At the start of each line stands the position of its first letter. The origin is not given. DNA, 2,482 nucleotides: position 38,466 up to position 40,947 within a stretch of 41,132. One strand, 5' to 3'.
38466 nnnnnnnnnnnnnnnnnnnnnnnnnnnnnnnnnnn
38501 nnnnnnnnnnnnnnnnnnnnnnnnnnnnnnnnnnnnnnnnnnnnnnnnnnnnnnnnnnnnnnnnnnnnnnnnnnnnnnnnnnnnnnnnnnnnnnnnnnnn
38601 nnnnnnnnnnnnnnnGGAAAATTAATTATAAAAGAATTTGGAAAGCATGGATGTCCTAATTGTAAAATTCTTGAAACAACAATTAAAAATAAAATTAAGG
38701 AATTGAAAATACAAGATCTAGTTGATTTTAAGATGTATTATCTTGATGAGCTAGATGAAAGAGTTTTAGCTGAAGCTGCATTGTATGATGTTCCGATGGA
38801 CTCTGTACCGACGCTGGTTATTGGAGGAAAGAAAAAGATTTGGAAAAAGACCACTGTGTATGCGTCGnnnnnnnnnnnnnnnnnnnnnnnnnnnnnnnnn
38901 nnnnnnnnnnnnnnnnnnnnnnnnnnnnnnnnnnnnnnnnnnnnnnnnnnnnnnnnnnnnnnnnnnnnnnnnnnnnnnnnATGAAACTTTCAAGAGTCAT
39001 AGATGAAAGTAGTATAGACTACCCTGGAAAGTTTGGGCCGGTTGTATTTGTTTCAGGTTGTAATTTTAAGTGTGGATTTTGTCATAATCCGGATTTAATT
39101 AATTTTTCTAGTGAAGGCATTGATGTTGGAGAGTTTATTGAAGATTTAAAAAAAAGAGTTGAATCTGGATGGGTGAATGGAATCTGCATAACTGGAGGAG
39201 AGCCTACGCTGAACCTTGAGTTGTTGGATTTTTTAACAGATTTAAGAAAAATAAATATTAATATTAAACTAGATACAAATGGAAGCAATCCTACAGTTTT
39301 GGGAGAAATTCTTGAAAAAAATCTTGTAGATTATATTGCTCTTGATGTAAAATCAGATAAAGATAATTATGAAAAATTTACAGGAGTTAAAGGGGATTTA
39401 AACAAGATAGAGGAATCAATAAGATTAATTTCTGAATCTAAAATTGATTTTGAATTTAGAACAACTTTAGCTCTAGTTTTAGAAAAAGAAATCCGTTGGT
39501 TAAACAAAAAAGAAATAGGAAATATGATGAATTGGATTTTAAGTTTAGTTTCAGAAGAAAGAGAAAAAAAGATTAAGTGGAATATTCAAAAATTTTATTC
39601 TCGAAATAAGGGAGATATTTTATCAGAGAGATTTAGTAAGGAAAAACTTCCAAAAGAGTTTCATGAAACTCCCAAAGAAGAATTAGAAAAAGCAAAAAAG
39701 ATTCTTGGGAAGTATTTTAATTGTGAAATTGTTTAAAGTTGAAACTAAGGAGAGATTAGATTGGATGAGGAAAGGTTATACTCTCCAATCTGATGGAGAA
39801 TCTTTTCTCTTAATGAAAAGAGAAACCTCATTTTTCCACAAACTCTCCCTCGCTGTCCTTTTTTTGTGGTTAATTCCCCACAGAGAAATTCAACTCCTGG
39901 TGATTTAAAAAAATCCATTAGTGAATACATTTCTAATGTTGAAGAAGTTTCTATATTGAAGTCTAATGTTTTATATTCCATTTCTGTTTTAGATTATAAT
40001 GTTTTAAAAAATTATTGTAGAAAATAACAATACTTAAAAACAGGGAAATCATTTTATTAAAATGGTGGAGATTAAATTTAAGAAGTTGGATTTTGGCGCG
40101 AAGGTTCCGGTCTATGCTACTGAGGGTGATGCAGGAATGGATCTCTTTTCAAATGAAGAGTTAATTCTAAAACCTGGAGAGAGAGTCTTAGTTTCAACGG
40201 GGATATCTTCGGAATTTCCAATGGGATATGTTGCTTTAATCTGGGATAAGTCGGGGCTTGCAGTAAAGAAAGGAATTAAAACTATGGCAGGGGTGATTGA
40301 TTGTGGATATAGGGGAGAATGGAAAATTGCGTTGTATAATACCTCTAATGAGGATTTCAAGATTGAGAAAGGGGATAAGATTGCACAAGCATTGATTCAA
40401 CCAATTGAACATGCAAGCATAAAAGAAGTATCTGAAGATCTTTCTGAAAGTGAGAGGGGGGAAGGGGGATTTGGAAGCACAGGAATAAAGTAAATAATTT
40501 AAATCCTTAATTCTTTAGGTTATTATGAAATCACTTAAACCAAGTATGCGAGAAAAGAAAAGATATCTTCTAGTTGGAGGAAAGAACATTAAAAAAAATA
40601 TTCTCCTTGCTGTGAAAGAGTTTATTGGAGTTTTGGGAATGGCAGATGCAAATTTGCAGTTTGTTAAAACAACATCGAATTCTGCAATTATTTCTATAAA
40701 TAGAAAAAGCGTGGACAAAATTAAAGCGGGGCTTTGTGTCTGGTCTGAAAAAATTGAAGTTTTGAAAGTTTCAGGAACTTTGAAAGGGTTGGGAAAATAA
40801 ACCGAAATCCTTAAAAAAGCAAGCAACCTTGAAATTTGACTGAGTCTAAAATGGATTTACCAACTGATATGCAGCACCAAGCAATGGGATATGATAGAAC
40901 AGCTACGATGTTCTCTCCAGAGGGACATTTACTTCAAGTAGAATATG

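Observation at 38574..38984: Class III ribonucleotide reductase with a thioredoxin-fold (CPNC) domain fused after the glycyl-radical motif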

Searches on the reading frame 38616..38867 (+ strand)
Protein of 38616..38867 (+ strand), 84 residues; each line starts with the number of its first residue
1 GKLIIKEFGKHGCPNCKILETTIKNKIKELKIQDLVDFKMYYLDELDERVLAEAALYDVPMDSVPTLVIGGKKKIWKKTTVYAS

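Call 79: find_homologous_proteins(query=A4, max_evalue=0.001)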
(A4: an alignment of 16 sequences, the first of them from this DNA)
Query A4 (16 sequences) (84 aa, profile of the alignment): 566 proteins with E <= 0.001 among 2411 candidates; the best 120 are listed.
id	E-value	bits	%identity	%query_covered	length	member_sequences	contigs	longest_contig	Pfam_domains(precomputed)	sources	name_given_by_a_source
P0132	2.3e-33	132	29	77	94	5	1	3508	PF13192.13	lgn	-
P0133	3.5e-32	128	32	77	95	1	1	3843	PF13192.13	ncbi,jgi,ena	-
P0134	5.6e-32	127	-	-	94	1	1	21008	PF13192.13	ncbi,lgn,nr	ncbi:MAG: thioredoxin family protein [Candidatus Omnitrophica bacterium]|nr:thioredoxin family prote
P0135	9.9e-32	127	29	77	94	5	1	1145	PF13192.13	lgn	-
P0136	1.8e-31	126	25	68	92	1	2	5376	PF13192.13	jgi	-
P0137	3.1e-31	125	27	85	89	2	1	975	PF13192.13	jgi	-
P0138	6.4e-31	124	32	77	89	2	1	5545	PF13192.13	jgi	-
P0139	6.8e-31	124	30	68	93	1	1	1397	PF13192.13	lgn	-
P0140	8.2e-31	124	29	77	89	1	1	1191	PF13192.13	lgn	-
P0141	9.5e-31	123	31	77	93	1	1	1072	PF13192.13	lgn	-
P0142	1.4e-30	123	-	-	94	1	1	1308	PF13192.13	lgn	-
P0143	1.7e-30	123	32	77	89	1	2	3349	PF13192.13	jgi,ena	-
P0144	1.7e-30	123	33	80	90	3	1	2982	PF13192.13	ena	-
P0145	2.0e-30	122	28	85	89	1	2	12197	PF13192.13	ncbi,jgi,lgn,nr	ncbi:MAG: thioredoxin family protein [Candidatus Omnitrophica bacterium]|jgi:hypothetical protein|nr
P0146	2.4e-30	122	37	77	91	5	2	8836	PF13192.13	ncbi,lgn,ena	-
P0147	3.1e-30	122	38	77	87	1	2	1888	PF13192.13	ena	-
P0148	3.3e-30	122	31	77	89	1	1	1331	PF13192.13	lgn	-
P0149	3.7e-30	122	34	85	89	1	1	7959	PF13192.13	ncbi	-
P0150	5.2e-30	121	30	85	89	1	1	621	PF13192.13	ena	-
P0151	6.3e-30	121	31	85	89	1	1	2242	PF13192.13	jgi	jgi:hypothetical protein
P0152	8.2e-30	120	33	80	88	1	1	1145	PF13192.13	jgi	-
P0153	8.4e-30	120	31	85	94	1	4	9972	PF13192.13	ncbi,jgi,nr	ncbi:MAG: thioredoxin family protein [Candidatus Omnitrophica bacterium]|nr:thioredoxin family prote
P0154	1.1e-29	120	-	-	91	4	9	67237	PF13192.13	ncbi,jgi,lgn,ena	-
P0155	1.2e-29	120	31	77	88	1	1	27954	PF13192.13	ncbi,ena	ncbi:MAG: thioredoxin family protein [Candidatus Omnitrophota bacterium]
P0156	1.3e-29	120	29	77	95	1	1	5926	PF13192.13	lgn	-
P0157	1.4e-29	120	31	77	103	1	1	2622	PF13192.13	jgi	jgi:thiol-disulfide isomerase/thioredoxin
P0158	2.1e-29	119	31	77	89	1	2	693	PF13192.13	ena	-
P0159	2.3e-29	119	32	74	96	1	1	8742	PF13192.13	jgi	-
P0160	2.5e-29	119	31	85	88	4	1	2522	PF13192.13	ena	-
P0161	2.5e-29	119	32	85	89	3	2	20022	PF13192.13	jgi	jgi:hypothetical protein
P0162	2.7e-29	119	27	85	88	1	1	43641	PF13192.13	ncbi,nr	ncbi:MAG: thioredoxin family protein [Candidatus Omnitrophica bacterium]|nr:thioredoxin family prote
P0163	2.9e-29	119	29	81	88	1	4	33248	PF13192.13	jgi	jgi:hypothetical protein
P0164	4.0e-29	118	28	80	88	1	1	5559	PF13192.13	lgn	-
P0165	4.0e-29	118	31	77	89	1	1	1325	PF13192.13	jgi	jgi:glutaredoxin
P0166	4.0e-29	118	38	65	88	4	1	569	PF13192.13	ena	-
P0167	5.0e-29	118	32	77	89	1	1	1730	PF13192.13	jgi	jgi:hypothetical protein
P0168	5.4e-29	118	36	65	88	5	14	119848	PF13192.13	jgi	jgi:thiol-disulfide isomerase/thioredoxin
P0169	6.5e-29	118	28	77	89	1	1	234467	PF13192.13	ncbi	ncbi:MAG: thioredoxin family protein [Candidatus Omnitrophota bacterium]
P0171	8.8e-29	117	34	77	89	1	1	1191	PF13192.13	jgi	jgi:hypothetical protein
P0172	1.2e-28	117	29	77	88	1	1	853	PF13192.13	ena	-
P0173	1.3e-28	117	29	74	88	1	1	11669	PF13192.13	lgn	-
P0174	1.4e-28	117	42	77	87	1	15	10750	PF13192.13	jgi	jgi:DNA replication protein DnaC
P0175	1.7e-28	116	31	77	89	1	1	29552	PF13192.13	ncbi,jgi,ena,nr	ncbi:MAG: thioredoxin family protein [Candidatus Omnitrophica bacterium]|nr:thioredoxin family prote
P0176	1.7e-28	116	31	85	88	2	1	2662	PF13192.13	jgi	jgi:thiol-disulfide isomerase/thioredoxin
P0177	2.2e-28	116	34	77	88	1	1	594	PF13192.13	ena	-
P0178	2.2e-28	116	35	65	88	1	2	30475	PF13192.13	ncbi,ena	-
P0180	5.8e-28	115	33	65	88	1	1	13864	PF13192.13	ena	-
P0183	1.0e-27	114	29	77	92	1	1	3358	PF13192.13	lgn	-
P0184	1.0e-27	114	31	77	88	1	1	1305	PF13192.13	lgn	-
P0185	1.5e-27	113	34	77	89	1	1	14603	PF13192.13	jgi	jgi:hypothetical protein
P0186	1.7e-27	113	31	85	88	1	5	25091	PF13192.13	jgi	jgi:DNA replication protein DnaC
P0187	1.8e-27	113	39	85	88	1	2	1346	PF13192.13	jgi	jgi:DNA replication protein DnaC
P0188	2.6e-27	112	32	77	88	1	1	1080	PF13192.13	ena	-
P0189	4.0e-27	112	32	77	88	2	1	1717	PF13192.13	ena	-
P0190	4.2e-27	112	32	77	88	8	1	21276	PF13192.13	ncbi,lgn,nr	ncbi:MAG: thioredoxin family protein [Candidatus Omnitrophica bacterium]|nr:thioredoxin family prote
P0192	4.6e-27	112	33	65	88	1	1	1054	PF13192.13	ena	-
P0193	5.1e-27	112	31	77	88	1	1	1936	PF13192.13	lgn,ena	-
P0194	8.5e-27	111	28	76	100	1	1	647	PF13192.13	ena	-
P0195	9.7e-27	111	31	65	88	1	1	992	PF13192.13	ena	-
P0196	1.2e-26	110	35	65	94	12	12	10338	PF13192.13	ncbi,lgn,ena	-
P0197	2.6e-26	109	-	-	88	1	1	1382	PF13192.13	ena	-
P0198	4.4e-26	109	-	-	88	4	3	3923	PF13192.13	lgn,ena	-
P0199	4.7e-26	108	31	82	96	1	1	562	PF13192.13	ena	-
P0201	1.2e-25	107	-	-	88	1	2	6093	PF13192.13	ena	-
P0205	1.5e-25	107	41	77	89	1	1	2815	PF13192.13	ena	-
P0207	1.9e-25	106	32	77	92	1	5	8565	PF13192.13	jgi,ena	-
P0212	1.2e-24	104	39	77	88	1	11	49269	PF13192.13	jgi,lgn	jgi:hypothetical protein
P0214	1.9e-24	103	38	85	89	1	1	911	PF13192.13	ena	-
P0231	2.1e-23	100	27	74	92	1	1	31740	PF13192.13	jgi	jgi:thioredoxin family protein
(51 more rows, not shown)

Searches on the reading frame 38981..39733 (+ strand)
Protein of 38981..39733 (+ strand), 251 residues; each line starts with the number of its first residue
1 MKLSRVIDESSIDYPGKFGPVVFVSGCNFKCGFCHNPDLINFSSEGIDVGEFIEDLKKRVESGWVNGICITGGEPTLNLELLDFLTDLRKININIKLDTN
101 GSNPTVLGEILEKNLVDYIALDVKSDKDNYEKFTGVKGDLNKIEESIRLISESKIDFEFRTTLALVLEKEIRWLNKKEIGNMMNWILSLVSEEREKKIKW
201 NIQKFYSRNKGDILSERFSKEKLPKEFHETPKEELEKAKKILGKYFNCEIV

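Call 3: search_protein_families(library=pfam, proteins=[window:38981-39733:+], max_evalue=1)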
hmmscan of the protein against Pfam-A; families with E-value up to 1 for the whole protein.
window:38981-39733:+ (251 aa): 2 families
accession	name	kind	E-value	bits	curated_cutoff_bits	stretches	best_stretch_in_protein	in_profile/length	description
PF04055.27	Radical_SAM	-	1.7e-21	77.5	29.5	1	22-162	2-146/166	Radical SAM superfamily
PF13353.11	Fer4_12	-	2e-10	41.6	22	1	21-127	9-119/137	4Fe-4S single cluster domain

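Call 4: search_protein_families(library=ncbifam, proteins=[window:38981-39733:+], max_evalue=1)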
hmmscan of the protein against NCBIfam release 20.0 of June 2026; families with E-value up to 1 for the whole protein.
window:38981-39733:+ (251 aa): 59 families (the best 25 are shown)
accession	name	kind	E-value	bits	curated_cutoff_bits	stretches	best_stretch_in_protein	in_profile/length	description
TIGR02495.1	NrdG2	equivalog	2.1e-51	174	131.15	1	9-165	8-165/193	anaerobic ribonucleoside-triphosphate reductase activating protein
TIGR02493.1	PFLA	equivalog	5.3e-19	68.5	231.75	1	12-155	11-157/235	pyruvate formate-lyase-activating protein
TIGR04041.1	activase_YjjW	hypoth_equivalog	1.7e-17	63.7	250.2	2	51-189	97-227/276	YjjW family glycine radical enzyme activase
NF001199.0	PRK00164.2-1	equivalog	2.6e-13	49.8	231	1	25-185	20-174/308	GTP 3',8-cyclase MoaA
TIGR02666.1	moaA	equivalog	5e-13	48.7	284.05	1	26-187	19-181/336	GTP 3',8-cyclase MoaA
TIGR02668.1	moaA_archaeal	equivalog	1.4e-11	43.9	325.25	1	25-187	18-174/303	GTP 3',8-cyclase MoaA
TIGR04317.1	W_rSAM_matur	equivalog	2.8e-11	43.1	380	1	25-186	12-171/349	tungsten cofactor oxidoreductase radical SAM maturase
TIGR02494.1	PFLE_PFLC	subfamily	1.2e-09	37.8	174.35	2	67-161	126-219/293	glycyl-radical enzyme activating protein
NF008356.0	PRK11145.1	equivalog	2.9e-09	36.6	375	1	12-136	16-145/246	pyruvate formate lyase 1-activating protein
TIGR02491.1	NrdG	equivalog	1.3e-08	34.9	126.1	1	20-92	18-91/154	anaerobic ribonucleoside-triphosphate reductase activating protein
TIGR04054.1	rSAM_NirJ1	equivalog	1.4e-08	33.7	650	1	19-163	35-182/387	putative heme d1 biosynthesis radical SAM protein NirJ1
NF043069.1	T4HPD_activ_SAM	equivalog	3.1e-08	33.3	425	2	66-184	125-237/299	trans-4-hydroxy-L-proline dehydratase activase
TIGR03963.1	rSAM_QueE_Clost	equivalog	3.9e-08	33.2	260.1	1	16-132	18-131/219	putative 7-carboxy-7-deazaguanine synthase QueE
NF038283.1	viperin_w_prok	equivalog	1.3e-07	31.1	180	1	24-135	9-126/281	viperin family antiviral radical SAM protein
NF033717.2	HPDL_rSAM_activ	equivalog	1.6e-07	30.9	420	2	48-154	113-219/311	4-hydroxyphenylacetate decarboxylase activase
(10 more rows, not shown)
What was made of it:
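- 38981..39736 (+): nrdG, the radical-SAM activase; overlaps the nrdD stop (ATGA). TIGR02495 NrdG2 at 174 bits against a cut-off of 131 (call 4).
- On Class III ribonucleotide reductase (NrdD): 38981-39736, TIGR02495 at 174 bits (cut-off 131) (call 4).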

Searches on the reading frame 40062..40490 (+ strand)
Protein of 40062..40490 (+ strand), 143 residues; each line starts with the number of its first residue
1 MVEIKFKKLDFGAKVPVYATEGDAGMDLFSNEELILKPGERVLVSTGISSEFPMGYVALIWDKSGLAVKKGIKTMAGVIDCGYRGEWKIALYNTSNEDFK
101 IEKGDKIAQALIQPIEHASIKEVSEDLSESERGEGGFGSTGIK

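Call 3: search_protein_families(library=pfam, proteins=[window:40062-40490:+], max_evalue=1)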
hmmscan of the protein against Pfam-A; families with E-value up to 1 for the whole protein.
window:40062-40490:+ (143 aa): 4 families
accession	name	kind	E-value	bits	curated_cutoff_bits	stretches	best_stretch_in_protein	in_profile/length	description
PF00692.24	dUTPase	-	8.1e-33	113.4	22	1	13-141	3-129/129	dUTPase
PF22769.1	DCD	-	4.5e-10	40.3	27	1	31-111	68-149/153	dCTP deaminase-like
PF04797.18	Herpes_ORF11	-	0.016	14.5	27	1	87-129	320-363/375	Herpesvirus dUTPase protein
PF02080.26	TrkA_C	-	0.17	12.2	27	0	14-46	27-58/71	TrkA-C domain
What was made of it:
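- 40062..40493 (+): dut (dUTPase), the fourth gene of the conserved cassette. Pfam dUTPase 8e-33 (call 3).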

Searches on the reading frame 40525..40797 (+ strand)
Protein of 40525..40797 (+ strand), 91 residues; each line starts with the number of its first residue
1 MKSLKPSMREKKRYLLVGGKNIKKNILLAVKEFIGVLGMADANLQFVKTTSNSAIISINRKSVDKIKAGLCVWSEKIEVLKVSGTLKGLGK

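Call 49: search_protein_families(library=pfam, proteins=[window:40525-40797:+], max_evalue=0.01)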
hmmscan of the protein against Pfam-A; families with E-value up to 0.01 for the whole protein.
window:40525-40797:+ (91 aa): 1 family
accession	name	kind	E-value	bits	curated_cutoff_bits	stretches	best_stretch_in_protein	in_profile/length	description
PF01900.24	RNase_P_Rpp14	-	0.00016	22.2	23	1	20-88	20-98/104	Rpp14/Pop5 family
